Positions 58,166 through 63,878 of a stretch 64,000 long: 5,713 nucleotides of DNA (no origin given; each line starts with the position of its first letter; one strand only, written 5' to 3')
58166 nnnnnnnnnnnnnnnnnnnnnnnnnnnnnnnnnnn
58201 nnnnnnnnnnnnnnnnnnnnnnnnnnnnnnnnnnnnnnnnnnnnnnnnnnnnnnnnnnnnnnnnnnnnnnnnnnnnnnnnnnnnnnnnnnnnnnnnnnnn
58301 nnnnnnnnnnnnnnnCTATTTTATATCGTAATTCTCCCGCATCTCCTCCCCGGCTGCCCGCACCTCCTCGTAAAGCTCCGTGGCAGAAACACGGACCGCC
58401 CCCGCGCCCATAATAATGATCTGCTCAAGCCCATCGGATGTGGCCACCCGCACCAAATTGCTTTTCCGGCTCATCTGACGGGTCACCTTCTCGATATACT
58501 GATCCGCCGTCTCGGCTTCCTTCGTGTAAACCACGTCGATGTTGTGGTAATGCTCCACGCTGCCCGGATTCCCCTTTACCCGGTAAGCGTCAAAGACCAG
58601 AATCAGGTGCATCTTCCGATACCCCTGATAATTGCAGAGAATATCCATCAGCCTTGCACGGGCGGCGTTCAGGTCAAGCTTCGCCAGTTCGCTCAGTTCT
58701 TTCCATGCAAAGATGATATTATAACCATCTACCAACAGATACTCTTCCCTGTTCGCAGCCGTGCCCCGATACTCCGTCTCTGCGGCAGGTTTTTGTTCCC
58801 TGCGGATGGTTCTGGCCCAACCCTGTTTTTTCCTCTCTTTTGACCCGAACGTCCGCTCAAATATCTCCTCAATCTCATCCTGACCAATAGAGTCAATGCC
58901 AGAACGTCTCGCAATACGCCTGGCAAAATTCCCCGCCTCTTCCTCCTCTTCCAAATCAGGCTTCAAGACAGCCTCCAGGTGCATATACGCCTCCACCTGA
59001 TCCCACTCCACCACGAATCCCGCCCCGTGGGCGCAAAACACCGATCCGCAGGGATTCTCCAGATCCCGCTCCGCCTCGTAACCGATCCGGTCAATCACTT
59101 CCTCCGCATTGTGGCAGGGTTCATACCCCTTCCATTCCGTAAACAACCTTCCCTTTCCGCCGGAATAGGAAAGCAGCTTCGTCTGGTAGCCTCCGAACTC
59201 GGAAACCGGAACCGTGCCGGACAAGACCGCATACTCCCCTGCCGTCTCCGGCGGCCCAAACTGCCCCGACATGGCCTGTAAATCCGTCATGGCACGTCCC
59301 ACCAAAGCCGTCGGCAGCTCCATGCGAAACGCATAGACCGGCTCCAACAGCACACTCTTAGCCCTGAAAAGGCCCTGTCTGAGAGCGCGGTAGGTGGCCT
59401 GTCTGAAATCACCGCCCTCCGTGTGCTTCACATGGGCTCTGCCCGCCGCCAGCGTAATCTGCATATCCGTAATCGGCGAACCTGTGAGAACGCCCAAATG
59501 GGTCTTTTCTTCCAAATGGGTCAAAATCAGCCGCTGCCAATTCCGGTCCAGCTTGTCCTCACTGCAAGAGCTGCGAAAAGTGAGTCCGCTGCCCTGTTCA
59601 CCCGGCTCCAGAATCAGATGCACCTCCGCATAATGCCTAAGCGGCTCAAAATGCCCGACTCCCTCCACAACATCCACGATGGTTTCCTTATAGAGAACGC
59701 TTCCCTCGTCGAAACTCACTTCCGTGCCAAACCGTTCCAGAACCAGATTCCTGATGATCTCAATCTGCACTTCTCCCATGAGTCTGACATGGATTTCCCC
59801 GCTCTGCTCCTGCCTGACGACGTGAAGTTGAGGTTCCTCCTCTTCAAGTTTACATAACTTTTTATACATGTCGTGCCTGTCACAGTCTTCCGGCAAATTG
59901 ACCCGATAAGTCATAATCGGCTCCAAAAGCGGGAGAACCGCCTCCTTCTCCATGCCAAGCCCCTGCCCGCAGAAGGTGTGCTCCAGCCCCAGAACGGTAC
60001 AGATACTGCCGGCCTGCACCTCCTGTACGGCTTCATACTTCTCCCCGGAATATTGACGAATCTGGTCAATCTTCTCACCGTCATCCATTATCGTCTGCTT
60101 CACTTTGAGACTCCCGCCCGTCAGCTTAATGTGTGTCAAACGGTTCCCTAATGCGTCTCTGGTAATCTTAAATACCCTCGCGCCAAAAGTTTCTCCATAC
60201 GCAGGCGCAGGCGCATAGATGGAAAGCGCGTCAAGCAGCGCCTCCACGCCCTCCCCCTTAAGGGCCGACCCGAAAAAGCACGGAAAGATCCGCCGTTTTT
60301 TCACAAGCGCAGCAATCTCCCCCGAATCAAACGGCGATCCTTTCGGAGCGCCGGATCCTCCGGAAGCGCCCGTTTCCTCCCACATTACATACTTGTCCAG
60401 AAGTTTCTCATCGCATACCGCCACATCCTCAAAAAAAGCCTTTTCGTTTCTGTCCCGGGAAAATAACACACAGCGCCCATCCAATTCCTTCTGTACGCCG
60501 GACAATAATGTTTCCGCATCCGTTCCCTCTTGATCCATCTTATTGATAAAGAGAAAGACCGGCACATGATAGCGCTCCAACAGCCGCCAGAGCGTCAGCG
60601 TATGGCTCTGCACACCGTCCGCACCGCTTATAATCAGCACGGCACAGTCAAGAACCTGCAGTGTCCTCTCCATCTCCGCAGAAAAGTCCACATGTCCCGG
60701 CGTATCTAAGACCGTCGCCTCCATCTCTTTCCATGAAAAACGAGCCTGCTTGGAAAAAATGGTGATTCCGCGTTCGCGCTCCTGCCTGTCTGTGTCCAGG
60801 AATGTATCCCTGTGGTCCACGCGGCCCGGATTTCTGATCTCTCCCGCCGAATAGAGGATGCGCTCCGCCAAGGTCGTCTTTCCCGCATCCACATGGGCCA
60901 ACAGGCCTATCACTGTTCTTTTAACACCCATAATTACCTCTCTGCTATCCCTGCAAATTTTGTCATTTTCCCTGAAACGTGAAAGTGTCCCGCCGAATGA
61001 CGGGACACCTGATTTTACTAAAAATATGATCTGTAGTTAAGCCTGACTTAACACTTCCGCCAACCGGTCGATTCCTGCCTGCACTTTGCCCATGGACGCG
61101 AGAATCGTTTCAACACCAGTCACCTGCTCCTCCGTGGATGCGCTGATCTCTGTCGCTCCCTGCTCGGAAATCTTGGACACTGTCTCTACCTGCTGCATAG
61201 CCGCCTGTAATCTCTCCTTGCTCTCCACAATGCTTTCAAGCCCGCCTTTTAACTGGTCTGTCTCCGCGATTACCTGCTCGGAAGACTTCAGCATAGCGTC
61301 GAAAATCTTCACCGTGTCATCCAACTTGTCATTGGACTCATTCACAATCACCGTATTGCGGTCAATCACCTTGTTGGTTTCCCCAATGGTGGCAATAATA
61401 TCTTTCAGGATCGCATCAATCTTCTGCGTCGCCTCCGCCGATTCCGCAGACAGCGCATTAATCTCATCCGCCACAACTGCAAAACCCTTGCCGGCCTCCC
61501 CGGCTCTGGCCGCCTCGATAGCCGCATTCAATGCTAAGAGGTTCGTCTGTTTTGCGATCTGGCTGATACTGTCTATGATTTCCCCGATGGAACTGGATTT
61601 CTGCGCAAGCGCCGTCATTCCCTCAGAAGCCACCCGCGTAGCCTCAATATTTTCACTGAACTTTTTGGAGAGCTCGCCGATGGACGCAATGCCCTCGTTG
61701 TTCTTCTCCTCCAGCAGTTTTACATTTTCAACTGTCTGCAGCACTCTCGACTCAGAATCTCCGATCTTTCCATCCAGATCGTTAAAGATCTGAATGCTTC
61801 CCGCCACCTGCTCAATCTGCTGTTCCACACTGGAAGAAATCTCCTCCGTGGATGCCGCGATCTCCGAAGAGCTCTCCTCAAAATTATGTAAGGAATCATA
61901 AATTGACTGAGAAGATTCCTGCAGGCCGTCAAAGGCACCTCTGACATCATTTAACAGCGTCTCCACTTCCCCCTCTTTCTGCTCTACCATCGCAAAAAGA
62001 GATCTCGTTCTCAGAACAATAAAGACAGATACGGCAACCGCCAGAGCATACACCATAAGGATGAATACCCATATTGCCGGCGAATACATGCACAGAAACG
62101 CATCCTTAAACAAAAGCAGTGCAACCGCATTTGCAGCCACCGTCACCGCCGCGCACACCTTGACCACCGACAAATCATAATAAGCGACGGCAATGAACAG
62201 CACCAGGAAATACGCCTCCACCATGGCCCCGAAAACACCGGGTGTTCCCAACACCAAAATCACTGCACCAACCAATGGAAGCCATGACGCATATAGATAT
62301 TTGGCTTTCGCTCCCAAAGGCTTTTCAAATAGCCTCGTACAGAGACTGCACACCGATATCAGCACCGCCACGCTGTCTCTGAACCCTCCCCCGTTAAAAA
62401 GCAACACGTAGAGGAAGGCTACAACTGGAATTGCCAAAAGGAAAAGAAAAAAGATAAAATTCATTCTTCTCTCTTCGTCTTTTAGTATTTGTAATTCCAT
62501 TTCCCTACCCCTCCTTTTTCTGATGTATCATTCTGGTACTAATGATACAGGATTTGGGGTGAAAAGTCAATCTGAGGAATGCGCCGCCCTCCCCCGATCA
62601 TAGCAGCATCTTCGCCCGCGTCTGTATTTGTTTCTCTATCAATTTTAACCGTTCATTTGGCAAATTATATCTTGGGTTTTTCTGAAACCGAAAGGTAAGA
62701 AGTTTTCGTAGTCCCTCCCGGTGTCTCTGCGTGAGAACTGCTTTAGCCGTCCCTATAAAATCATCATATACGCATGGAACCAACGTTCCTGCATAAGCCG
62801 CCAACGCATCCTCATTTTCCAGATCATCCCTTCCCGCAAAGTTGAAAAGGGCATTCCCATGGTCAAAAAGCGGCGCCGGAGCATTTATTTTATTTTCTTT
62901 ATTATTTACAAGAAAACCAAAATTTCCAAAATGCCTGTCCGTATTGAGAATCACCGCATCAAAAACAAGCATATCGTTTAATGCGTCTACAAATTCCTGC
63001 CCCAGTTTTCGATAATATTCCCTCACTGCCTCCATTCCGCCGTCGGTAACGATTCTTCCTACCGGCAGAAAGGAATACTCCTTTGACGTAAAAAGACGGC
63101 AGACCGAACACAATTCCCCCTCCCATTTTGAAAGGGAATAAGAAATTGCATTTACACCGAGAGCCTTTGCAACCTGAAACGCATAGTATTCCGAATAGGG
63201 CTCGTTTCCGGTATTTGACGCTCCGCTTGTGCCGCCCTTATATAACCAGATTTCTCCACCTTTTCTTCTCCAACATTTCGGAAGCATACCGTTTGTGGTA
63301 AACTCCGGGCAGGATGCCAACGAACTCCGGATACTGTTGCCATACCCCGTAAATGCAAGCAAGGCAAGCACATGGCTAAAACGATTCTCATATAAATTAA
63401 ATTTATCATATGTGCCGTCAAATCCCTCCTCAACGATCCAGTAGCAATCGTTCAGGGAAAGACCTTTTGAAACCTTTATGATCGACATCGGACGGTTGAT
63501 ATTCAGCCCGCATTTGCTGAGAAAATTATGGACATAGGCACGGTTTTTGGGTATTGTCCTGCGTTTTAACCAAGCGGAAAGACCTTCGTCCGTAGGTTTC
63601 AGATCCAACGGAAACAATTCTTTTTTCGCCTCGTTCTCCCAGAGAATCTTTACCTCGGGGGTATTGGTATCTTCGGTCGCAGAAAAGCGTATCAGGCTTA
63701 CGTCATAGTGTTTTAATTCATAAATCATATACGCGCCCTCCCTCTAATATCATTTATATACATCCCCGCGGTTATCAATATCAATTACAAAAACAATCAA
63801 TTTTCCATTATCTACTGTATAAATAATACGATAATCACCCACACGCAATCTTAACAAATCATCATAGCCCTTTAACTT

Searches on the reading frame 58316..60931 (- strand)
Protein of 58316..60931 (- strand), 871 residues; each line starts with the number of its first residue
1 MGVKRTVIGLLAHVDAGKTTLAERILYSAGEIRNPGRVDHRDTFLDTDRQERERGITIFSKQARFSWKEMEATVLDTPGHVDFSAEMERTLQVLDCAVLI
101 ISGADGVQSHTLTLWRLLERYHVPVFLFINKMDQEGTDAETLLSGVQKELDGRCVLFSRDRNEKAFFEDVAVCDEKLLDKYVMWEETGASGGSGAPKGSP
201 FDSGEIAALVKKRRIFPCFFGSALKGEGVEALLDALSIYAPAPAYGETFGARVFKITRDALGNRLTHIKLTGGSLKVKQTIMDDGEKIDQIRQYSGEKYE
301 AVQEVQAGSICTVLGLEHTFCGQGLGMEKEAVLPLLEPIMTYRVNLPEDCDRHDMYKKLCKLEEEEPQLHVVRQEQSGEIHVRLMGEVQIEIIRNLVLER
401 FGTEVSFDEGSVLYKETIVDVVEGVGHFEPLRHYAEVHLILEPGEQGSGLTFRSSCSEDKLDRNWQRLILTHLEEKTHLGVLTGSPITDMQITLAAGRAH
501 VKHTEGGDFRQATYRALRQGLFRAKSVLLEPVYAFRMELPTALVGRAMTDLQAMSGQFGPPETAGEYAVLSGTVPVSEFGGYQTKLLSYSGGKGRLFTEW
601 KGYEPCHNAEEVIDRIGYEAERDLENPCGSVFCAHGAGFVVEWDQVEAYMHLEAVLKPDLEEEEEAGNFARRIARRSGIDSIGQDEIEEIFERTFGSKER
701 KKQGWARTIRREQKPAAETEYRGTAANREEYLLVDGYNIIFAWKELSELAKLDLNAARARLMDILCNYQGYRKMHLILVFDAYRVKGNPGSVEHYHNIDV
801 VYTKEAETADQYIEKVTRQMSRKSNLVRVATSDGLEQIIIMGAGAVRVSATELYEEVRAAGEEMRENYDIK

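Call 24: search_protein_families(library=pfam, proteins=[window:58316-60931:-])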
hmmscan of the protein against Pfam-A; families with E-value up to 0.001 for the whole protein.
window:58316-60931:- (871 aa): 6 families
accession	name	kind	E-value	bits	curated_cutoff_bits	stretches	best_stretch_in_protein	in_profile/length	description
PF00009.33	GTP_EFTU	-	1.3e-52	178.6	26.5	1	7-241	5-187/188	Elongation factor Tu GTP binding domain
PF05991.17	NYN_YacP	-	1.5e-48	165.4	24.6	1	732-868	1-138/166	YacP-like NYN domain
PF00679.30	EFG_C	-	1.1e-18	67.5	27.9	1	527-608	1-83/89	Elongation factor G C-terminus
PF03764.24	EFG_IV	-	7e-18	65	24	1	410-524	1-120/121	Elongation factor G, domain IV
PF14492.12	EFG_III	-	3e-10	40.4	27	1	337-407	3-73/75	Elongation Factor G, domain III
PF22042.2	EF-G_D2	-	3.9e-05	24.1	27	1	250-320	3-76/84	Elongation factor G domain 2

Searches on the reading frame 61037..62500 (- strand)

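Call 71: search_protein_families(library=pfam, proteins=[window:61037-62500:-], max_evalue=0.00001)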
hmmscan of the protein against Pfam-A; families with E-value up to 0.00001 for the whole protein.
window:61037-62500:- (487 aa): 1 family
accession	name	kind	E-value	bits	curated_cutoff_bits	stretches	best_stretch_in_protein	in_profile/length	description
PF00015.26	MCPsignal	-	3e-32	112.3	34.6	1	292-441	22-171/172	Methyl-accepting chemotaxis protein (MCP) signalling domain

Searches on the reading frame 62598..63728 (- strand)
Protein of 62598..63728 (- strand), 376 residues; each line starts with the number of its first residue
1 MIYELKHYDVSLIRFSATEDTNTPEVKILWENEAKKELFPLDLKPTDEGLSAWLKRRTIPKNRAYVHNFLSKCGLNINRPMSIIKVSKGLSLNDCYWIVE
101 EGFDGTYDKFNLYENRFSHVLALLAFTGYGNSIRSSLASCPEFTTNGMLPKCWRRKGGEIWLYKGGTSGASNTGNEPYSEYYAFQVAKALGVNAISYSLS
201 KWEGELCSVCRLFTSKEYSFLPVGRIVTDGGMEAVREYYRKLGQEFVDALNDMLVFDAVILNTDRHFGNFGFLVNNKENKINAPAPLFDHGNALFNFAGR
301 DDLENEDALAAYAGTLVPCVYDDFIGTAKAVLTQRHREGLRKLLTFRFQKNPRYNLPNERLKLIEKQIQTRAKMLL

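Call 71: search_protein_families(library=pfam, proteins=[window:62598-63728:-], max_evalue=0.00001)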
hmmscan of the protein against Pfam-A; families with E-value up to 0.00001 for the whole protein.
window:62598-63728:- (376 aa): 1 family
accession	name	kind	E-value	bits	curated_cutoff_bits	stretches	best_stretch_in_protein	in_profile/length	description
PF07804.18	HipA_C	-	5.6e-08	33.1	30.5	1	147-291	5-160/213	HipA-like C-terminal domain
